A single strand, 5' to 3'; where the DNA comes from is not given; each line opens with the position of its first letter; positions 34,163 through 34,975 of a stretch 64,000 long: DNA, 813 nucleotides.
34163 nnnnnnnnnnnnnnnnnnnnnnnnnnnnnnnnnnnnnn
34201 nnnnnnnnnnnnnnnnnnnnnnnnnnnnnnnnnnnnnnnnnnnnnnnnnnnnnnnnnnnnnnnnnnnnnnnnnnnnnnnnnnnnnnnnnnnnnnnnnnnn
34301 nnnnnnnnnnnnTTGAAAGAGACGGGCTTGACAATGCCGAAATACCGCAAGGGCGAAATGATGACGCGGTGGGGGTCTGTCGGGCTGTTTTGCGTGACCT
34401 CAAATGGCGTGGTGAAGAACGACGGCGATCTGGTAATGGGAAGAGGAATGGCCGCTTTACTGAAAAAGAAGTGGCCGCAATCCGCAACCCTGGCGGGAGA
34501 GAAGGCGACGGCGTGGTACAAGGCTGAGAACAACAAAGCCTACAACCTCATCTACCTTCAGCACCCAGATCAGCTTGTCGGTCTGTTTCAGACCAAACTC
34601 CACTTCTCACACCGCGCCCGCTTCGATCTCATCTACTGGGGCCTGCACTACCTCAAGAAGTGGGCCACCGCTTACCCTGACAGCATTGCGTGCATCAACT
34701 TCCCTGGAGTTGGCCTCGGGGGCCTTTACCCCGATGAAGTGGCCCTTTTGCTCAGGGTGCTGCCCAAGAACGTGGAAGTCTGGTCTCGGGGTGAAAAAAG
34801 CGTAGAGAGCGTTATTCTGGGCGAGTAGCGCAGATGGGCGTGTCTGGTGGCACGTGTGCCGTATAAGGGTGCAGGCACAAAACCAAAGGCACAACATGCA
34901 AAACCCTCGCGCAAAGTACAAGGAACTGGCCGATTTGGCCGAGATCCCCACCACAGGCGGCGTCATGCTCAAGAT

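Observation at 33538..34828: Phage sigma factor whose 3' end overlaps a macro-domain gene by about 200 nt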

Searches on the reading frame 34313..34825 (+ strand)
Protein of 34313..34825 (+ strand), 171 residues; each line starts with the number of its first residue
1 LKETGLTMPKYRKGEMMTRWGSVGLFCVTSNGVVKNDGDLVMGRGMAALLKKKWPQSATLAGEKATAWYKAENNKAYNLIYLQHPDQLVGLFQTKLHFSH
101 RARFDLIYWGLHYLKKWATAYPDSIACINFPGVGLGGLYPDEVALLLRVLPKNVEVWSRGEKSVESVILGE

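Call 5: search_protein_families(library=pfam, proteins=[window:34313-34825:+], max_evalue=0.1)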
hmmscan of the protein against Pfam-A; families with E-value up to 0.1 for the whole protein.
window:34313-34825:+ (171 aa): 0 families

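Call 6: search_protein_families(library=phrogs, proteins=[window:34313-34825:+], max_evalue=0.01)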
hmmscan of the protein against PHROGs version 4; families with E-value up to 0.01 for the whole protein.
window:34313-34825:+ (171 aa): 1 family
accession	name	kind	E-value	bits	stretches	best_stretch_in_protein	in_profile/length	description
phrog_335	-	other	1.6e-13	51.7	1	6-161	53-205/422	phosphatase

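Call 8: search_protein_families(library=ncbifam, proteins=[window:34313-34825:+], max_evalue=0.1)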
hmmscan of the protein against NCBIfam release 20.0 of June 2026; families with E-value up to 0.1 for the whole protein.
window:34313-34825:+ (171 aa): 2 families
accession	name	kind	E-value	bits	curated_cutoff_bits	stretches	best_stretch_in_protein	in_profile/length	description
NF048014.1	antitoxin_DarG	equivalog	7.6e-05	22.1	250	1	41-146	25-130/338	type II toxin-antitoxin system antitoxin DNA ADP-ribosyl glycohydrolase DarG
NF033787.1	HTH_BldC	subfamily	0.055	13.3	77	0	138-159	3-24/49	BldC family transcriptional regulator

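Call 12: find_homologous_proteins(query=window:34313-34825:+)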
Query window:34313-34825:+ (171 aa): 4 proteins with E <= 0.001 among 37 candidates.
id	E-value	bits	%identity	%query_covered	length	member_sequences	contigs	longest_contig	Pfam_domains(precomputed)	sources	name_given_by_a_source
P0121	4.8e-80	285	100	74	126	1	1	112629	-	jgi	jgi:hypothetical protein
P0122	5.2e-37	145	48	88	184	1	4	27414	-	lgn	-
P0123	1.5e-14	72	39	77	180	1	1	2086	-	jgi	jgi:hypothetical protein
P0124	3.4e-11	61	34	70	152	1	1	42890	-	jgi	jgi:hypothetical protein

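Call 14: find_encoding_contigs(protein=P0122, flank=6000, max_places=6)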
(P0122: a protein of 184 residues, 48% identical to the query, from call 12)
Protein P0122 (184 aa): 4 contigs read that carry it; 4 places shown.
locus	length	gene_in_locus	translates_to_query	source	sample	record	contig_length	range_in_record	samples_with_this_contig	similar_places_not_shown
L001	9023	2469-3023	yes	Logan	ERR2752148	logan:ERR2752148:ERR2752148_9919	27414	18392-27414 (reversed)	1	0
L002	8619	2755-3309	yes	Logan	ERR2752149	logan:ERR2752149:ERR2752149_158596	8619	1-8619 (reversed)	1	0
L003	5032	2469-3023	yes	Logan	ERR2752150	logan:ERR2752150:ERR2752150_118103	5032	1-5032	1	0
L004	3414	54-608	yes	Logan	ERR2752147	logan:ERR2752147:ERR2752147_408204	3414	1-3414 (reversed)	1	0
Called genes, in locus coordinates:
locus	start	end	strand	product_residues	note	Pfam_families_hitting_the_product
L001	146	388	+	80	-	-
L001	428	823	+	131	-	PF02082:Rrf2, PF12802:MarR_2 (weak), PF25213:HVO_A0261_N (weak), PF01047:MarR (weak), PF09339:HTH_IclR (weak), PF13545:HTH_Crp_2 (weak)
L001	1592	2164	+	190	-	PF01145:Band_7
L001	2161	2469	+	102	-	-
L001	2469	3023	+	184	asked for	-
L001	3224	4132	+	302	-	-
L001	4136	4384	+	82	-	-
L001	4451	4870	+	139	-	-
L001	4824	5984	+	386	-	-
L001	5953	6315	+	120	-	-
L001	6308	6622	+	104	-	-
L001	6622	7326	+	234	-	-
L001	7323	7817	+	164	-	-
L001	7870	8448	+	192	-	-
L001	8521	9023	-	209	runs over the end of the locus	-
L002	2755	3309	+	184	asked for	-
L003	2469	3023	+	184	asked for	-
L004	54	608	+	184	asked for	-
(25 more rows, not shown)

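Call 16: find_related_loci(query=A1, collection=viral_contigs, flank=4000)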
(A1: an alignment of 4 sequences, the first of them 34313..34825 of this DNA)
Query A1 (171 aa) in viral_contigs; peptide patterns used: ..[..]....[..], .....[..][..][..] (x = any residue, [..] = any of these).
51 stretches matched a pattern; 7 encode a relative of the query (tblastn E <= 1e-3); 7 distinct loci.
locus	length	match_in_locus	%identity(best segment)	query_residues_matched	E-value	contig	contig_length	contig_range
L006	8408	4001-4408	35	19-157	6e-25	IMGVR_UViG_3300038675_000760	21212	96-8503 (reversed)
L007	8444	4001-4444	30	10-157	1e-21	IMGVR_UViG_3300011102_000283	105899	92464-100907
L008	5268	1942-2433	33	1-158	1e-15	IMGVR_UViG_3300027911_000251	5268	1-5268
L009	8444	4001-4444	29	8-157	2e-15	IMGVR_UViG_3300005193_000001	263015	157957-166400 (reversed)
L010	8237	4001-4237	33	26-107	1e-7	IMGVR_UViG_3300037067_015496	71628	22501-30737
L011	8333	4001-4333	26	27-138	5e-5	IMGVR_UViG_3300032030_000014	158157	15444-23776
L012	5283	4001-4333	26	27-138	5e-5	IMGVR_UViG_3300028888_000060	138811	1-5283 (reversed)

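Call 23: find_homologous_proteins(query=A1, max_evalue=0.001)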
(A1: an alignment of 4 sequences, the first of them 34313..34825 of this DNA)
Query A1 (4 sequences) (171 aa, profile of the alignment): 186 proteins with E <= 0.001 among 8000 candidates; the best 120 are listed.
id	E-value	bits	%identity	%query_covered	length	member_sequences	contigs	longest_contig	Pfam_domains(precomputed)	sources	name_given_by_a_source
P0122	5.1e-78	278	48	88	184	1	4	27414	-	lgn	-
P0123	2.9e-70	253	39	77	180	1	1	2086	-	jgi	jgi:hypothetical protein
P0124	2.2e-60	221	34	70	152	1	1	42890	-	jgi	jgi:hypothetical protein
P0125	3.6e-58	214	39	74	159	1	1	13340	-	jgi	jgi:hypothetical protein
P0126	1.5e-57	212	35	73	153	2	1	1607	-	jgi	jgi:hypothetical protein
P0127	2.8e-56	207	38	70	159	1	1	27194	-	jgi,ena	-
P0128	4.0e-56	207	36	74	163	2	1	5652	-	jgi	jgi:hypothetical protein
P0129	1.8e-55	205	36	80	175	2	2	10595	-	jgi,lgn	jgi:hypothetical protein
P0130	4.8e-55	203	36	74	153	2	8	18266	-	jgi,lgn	jgi:hypothetical protein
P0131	5.7e-55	203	36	77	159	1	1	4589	-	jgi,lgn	jgi:hypothetical protein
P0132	5.8e-55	203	36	78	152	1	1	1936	-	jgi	-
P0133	7.1e-55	203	35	78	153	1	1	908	-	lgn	-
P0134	1.0e-54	202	38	70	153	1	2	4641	-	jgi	jgi:hypothetical protein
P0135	1.6e-54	202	33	85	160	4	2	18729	-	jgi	jgi:hypothetical protein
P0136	1.7e-54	202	34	71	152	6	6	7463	-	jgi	jgi:hypothetical protein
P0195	3.2e-48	181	36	80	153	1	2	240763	-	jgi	jgi:hypothetical protein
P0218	7.2e-35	138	32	68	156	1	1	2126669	-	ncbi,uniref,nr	ncbi:hypothetical protein TthSNM11_10310 [Thermus thermophilus]|uniref:hypothetical protein n=1 Tax=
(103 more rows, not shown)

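Call 27: search_solved_structures(query=A3, max_evalue=10, show_alignments=2)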
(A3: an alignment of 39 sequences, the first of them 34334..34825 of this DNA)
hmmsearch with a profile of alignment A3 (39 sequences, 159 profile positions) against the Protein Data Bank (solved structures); distinct sequences matched with E-value up to 10: 9.
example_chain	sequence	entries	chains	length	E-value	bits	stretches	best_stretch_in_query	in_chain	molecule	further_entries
5m3i_A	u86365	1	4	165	1.4e-09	40.9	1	18-151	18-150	RNase III inhibitor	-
5m31_A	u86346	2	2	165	1.4e-08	37.6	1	3-156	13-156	Appr-1-p processing domain protein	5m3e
7omu_AAA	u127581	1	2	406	0.00013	24.8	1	28-155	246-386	Macro domain-containing protein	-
4j5r_A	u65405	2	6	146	0.0046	19.7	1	36-155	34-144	O-acetyl-ADP-ribose deacetylase 1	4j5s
4j5q_A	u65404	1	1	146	0.0047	19.7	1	36-155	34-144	O-acetyl-ADP-ribose deacetylase 1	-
2eee_A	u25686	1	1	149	0.0051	19.6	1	36-155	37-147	Uncharacterized protein C6orf130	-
2l8r_A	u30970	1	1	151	0.0053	19.5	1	36-155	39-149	Uncharacterized protein C6orf130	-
2lgr_A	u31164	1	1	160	0.0067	19.2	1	36-155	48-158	Uncharacterized protein C6orf130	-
3la8_A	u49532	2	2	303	1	12.1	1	15-112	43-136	Putative purine nucleoside phosphorylase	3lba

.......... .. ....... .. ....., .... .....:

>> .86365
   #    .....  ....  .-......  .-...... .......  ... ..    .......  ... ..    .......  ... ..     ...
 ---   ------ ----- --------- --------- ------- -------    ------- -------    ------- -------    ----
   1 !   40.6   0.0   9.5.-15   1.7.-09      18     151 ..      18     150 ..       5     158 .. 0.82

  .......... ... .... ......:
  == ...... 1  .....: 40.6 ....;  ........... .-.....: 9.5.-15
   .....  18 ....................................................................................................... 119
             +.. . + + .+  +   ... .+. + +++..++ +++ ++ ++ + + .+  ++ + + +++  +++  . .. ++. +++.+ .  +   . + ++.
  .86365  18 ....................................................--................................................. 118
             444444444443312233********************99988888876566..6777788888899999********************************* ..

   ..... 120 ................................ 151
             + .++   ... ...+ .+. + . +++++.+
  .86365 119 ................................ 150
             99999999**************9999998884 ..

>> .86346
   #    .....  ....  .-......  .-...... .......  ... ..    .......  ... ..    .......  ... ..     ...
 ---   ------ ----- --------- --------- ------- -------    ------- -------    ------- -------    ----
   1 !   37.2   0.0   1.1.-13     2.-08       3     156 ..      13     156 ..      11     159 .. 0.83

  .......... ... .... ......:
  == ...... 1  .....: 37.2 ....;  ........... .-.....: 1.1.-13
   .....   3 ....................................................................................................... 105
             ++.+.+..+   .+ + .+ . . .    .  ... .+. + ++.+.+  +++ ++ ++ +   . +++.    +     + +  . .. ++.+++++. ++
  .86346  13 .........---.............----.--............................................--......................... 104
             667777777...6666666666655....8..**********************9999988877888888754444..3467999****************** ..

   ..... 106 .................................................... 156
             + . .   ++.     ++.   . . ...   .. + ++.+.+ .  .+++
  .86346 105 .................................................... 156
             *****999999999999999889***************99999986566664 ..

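Call 31: predict_structure(alignment_id=A3)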
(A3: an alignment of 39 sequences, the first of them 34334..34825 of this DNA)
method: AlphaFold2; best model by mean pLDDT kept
length: 164 residues; sequences in the alignment: 39
mean_pLDDT: 93.3   pTM: 0.87
mean pLDDT of the five models: 93.3, 92.3, 91.7, 91.2, 90.2
residues with pLDDT >= 90: 144; 70-90: 10; 50-70: 10; < 50: 0
segments of 3 or more residues with pLDDT < 50: none
pLDDT, mean of each block of 10 residues (from residue 1): 94 98 96 93 96 98 93 97 97 95 98 98 92 93 97 72 62
secondary structure, 60 per line:
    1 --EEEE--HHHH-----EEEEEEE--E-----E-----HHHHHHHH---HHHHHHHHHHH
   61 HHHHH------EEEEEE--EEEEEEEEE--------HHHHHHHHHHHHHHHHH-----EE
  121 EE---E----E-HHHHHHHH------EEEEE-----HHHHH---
elements in order: E3-6 H9-12 E18-24 H39-46 H50-65 E72-77 E80-88 H97-113 E119-122 H133-140 E147-151 H157-161

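Call 35: fold_search(model_id=the predicted structure, library=pdb)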
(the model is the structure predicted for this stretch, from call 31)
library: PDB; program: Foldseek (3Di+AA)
matches with E <= 10: 936; with E <= 0.001: 118
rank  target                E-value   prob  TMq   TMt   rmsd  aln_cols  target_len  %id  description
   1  5m3e                  8.6e-09  1.00  0.69  0.74   3.1       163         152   24  Macrodomain of Thermus aquaticus DarG in complex with ADP-ribose (released 2016-12-21)
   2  5m3i_A                8.6e-09  1.00  0.69  0.74   3.4       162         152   23  Macrodomain of Mycobacterium tuberculosis DarG (released 2016-12-21)
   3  4j5r_B                1.7e-08  1.00  0.68  0.78   3.1       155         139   17  TARG1 (C6orf130), Terminal ADP-ribose Glycohydrolase 1 bound to ADP-HPD (released 2013-03-27)
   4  4j5s_C                1.7e-08  1.00  0.67  0.76   3.3       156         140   17  TARG1 (C6orf130), Terminal ADP-ribose Glycohydrolase 1 ADP-ribose complex (released 2013-03-27)
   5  4j5s_A                1.7e-08  1.00  0.65  0.72   3.4       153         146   18  TARG1 (C6orf130), Terminal ADP-ribose Glycohydrolase 1 ADP-ribose complex (released 2013-03-27)
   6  5m31                  2.4e-08  1.00  0.69  0.74   3.3       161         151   24  Macrodomain of Thermus aquaticus DarG (released 2016-12-21)
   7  4j5q                  5.2e-08  1.00  0.67  0.74   3.2       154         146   16  TARG1 (C6orf130), Terminal ADP-ribose Glycohydrolase 1, apo structure (released 2013-03-27)
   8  7omu_AAA              5.6e-08  1.00  0.72  0.34   3.5       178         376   20  Thermosipho africanus DarTG in complex with ADP-ribose (released 2021-06-23)
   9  4j5r_A                5.6e-08  1.00  0.64  0.73   3.8       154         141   17  TARG1 (C6orf130), Terminal ADP-ribose Glycohydrolase 1 bound to ADP-HPD (released 2013-03-27)
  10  2eee_MODEL_1_A        7.2e-08  1.00  0.64  0.70   3.5       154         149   17  Solution structure of the A1pp domain from human protein C6orf130 (released 2007-08-21)
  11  2l8r_MODEL_1_A        1.8e-07  1.00  0.64  0.69   3.9       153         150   16  Solution structure of human protein C6orf130 in complex with ADP-ribose (released 2011-02-23)
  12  2lgr_MODEL_1_A        1.0e-06  1.00  0.62  0.67   3.9       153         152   18  Solution structure of human protein C6orf130, a putative macro domain (released 2011-08-17)
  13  5e3b                  2.2e-06  1.00  0.62  0.67   4.1       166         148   17  Structure of macrodomain protein from Streptomyces coelicolor (released 2016-09-28)
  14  3ew5_B                3.2e-06  1.00  0.62  0.62   4.8       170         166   14  Structure of the tetragonal crystal form of X (ADRP) domain from FCoV (released 2009-10-27)
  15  2dx6_A                4.7e-06  1.00  0.68  0.70   3.8       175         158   15  Crystal structure of conserved hypothetical protein, TTHA0132 from Thermus thermophilus HB8 (released 2007-02-24)
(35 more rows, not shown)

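Call 61: search_protein_families(library=padloc, proteins=[window:34334-34825:+], max_evalue=0.01)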
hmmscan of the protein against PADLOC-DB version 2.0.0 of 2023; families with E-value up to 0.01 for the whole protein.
window:34334-34825:+ (164 aa): 1 family
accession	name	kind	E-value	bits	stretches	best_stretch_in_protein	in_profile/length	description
PDLC02990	DarG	-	3.9e-07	27.9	1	34-140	26-129/329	-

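Call 62: search_protein_families(library=pfam, proteins=[window:34334-34825:+], max_evalue=0.01)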
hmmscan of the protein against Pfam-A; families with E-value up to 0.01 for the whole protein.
window:34334-34825:+ (164 aa): 0 families

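Call 77: find_encoding_contigs(protein=P0218, flank=5000, max_places=2)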
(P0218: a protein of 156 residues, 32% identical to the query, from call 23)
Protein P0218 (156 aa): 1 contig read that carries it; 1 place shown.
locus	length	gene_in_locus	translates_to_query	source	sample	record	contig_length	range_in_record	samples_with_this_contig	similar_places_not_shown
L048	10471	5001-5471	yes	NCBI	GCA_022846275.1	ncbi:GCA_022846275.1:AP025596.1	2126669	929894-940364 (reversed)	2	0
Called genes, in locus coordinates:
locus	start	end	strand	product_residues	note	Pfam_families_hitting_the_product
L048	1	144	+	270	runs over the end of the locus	PF09339:HTH_IclR (weak), PF12840:HTH_20 (weak), PF25213:HVO_A0261_N (weak)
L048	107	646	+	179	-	-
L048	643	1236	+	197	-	PF04298:Zn_peptidase_2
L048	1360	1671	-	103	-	-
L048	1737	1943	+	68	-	-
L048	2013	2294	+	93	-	-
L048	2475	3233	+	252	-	PF04539:Sigma70_r3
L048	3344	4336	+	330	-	-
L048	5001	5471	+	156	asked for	-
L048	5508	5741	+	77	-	-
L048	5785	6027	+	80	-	-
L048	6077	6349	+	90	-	-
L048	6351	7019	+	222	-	-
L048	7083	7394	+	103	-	-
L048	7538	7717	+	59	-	-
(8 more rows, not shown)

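Call 78: find_encoding_contigs(protein=P0195, flank=5000, max_places=2)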
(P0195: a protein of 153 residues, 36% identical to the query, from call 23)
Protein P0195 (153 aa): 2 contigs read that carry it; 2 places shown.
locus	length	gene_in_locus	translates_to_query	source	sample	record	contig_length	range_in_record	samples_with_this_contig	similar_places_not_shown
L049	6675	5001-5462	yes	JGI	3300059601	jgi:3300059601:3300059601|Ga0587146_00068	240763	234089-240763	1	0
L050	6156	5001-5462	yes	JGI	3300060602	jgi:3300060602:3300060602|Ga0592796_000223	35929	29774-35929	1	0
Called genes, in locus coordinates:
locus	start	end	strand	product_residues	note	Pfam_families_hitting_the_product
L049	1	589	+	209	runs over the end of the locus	-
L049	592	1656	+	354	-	PF13191:AAA_16 (faint), PF19568:Spore_III_AA, PF13401:AAA_22 (weak)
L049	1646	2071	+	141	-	-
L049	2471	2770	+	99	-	-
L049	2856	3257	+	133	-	-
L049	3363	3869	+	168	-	PF01693:Cauli_VI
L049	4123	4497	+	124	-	-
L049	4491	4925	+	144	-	-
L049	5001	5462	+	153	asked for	-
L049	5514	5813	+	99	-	-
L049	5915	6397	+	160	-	-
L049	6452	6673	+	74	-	?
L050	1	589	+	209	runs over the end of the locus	-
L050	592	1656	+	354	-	PF13191:AAA_16 (faint), PF19568:Spore_III_AA, PF13401:AAA_22 (weak)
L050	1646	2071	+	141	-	-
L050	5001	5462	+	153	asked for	-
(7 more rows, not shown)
